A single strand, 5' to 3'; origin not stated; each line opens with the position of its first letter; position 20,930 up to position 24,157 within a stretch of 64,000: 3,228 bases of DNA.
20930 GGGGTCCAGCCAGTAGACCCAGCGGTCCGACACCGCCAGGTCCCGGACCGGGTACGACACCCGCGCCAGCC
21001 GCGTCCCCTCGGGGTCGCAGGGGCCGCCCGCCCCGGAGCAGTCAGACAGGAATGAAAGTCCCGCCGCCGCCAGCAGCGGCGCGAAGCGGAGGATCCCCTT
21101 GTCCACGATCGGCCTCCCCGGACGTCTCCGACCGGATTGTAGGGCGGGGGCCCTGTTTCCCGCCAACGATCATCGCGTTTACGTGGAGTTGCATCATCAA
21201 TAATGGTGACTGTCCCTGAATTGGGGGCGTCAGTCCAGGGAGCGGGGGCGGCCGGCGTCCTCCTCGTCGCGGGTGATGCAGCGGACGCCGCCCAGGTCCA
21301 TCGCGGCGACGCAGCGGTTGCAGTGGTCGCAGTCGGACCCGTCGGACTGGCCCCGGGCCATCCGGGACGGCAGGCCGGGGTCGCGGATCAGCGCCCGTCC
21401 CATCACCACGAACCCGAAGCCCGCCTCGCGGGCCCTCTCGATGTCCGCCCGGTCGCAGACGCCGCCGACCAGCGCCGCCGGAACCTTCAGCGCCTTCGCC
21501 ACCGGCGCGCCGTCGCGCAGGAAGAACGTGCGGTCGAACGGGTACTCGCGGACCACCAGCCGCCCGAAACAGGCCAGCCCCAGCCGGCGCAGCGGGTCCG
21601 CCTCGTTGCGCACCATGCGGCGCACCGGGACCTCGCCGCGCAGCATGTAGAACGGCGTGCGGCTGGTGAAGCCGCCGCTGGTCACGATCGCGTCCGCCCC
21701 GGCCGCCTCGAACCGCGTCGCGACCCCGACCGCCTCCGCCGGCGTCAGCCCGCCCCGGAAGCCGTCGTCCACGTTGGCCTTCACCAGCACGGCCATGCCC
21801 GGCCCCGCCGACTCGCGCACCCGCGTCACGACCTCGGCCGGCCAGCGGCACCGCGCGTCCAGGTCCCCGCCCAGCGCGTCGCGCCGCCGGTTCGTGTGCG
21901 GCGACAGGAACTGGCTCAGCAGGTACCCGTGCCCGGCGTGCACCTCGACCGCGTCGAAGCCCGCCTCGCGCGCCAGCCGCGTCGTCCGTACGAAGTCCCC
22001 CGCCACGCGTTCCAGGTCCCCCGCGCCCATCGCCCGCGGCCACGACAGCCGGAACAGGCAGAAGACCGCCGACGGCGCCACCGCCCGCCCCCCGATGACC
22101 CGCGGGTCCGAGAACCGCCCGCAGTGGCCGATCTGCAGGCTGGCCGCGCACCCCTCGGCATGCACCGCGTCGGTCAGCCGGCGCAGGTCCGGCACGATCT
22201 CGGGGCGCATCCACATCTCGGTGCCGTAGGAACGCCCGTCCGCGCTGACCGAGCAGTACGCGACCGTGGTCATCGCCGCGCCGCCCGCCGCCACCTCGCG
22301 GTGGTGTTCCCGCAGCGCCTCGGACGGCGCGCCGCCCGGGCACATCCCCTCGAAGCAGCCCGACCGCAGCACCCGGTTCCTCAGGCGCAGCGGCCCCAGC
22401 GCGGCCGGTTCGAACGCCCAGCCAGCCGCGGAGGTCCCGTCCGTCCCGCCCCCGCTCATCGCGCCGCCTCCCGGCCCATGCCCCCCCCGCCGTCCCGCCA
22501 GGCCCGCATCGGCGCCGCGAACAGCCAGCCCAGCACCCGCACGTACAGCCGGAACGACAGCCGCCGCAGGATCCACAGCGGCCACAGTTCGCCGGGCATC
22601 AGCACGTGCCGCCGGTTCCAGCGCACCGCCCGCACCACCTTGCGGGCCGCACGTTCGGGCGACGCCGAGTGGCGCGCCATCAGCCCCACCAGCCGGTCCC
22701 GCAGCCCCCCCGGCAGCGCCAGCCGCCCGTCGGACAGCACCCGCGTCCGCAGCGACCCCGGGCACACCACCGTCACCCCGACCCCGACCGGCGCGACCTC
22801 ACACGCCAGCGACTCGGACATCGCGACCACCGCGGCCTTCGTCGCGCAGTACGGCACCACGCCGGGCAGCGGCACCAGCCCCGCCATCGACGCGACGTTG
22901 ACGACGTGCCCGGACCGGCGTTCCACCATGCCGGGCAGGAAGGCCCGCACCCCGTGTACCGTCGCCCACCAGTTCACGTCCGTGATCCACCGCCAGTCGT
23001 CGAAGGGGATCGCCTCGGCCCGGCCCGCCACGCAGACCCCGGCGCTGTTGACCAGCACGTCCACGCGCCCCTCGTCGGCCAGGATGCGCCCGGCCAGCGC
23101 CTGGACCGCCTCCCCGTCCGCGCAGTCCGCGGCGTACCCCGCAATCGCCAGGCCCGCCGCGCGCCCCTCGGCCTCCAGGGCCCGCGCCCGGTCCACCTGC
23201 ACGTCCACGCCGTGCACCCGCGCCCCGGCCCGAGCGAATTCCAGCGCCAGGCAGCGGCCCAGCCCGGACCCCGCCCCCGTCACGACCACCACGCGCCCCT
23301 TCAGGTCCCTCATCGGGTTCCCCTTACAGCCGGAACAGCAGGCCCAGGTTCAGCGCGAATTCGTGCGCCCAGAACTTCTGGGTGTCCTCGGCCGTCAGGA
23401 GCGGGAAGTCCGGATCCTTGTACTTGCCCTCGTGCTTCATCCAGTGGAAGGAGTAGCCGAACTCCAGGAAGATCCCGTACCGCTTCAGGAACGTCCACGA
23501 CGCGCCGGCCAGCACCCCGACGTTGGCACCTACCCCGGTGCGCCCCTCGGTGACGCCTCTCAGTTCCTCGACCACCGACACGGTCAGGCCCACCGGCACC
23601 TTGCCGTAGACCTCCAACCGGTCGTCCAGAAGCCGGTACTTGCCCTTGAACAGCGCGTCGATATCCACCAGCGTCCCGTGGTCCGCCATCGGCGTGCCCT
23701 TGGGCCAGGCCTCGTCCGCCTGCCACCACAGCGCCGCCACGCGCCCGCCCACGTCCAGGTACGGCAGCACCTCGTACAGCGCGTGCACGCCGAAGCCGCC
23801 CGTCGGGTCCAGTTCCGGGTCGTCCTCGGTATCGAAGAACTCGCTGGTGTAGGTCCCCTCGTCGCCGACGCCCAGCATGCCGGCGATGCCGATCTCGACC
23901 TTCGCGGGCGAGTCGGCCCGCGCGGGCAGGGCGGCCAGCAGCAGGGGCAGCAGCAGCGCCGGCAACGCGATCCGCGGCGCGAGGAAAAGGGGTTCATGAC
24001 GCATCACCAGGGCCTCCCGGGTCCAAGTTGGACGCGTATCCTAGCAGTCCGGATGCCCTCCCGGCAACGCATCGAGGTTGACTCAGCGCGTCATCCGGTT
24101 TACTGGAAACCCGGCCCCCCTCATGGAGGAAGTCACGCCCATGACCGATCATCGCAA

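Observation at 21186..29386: A 35-bp near-perfect inverted repeat pair, each arm in an AT-rich island, brackets an 8.1-kb block of outward-facing outer-membrane and lipid-related operons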

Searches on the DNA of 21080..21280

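Call 79: search_rna_families(source=window, start=21080, end=21280, threshold=evalue, max_evalue=1)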
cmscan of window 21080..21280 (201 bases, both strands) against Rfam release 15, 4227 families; matches with E-value up to 1: 1.
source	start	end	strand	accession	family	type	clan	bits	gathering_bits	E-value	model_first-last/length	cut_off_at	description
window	21211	21243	+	RF03581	mir-4878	Gene; miRNA;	-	15.8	100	1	1-73/73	no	mir-4878 microRNA precursor family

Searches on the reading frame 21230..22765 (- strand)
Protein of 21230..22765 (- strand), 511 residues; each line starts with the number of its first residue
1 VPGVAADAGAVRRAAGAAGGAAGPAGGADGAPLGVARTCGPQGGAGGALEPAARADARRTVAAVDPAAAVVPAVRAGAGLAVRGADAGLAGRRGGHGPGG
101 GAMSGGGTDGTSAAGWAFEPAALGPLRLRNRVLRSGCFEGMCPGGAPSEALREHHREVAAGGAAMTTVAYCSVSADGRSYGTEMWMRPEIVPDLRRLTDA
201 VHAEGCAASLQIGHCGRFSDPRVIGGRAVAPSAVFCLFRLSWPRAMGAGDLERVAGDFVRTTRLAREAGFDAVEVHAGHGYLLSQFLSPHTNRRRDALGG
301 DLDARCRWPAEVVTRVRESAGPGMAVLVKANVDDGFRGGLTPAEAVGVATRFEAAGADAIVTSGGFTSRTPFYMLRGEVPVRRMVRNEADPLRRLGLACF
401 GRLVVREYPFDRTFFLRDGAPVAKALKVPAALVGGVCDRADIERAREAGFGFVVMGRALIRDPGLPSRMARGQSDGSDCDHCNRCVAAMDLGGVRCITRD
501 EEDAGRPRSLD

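Call 8: search_protein_families(library=pfam, proteins=[window:21230-22765:-])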
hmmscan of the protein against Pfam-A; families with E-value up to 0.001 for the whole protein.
window:21230-22765:- (511 aa): 1 family
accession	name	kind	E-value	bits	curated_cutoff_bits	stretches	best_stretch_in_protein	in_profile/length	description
PF00724.26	Oxidored_FMN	-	1.4e-42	146.6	27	1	118-359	3-254/342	NADH:flavin oxidoreductase / NADH oxidase family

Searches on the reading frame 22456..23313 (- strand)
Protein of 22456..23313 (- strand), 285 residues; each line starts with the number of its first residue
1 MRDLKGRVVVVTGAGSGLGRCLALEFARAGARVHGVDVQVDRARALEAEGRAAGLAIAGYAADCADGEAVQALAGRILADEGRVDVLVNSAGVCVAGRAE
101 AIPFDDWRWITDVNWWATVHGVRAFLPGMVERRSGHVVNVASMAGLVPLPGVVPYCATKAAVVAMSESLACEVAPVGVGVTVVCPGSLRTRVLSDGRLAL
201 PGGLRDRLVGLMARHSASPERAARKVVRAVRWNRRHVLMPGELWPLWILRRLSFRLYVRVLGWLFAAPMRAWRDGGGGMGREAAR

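Call 8: search_protein_families(library=pfam, proteins=[window:22456-23313:-])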
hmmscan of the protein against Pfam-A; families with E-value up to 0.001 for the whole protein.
window:22456-23313:- (285 aa): 3 families
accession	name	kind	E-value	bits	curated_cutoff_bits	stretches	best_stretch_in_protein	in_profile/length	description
PF00106.31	adh_short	-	1.1e-49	169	26.6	1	7-193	1-187/195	short chain dehydrogenase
PF13561.12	adh_short_C2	-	1.8e-33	116.6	27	1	13-194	1-182/236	Enoyl-(Acyl carrier protein) reductase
PF08659.16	KR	-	6.2e-09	36.5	22.6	1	9-168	3-162/180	KR domain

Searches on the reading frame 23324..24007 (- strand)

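Call 8: search_protein_families(library=pfam, proteins=[window:23324-24007:-])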
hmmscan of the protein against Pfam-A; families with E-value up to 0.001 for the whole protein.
window:23324-24007:- (227 aa): 1 family
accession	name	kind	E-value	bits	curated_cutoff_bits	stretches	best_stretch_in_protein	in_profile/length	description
PF13505.12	OMP_b-brl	-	6.9e-08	33.3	28.7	1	18-225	2-175/175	Outer membrane protein beta-barrel domain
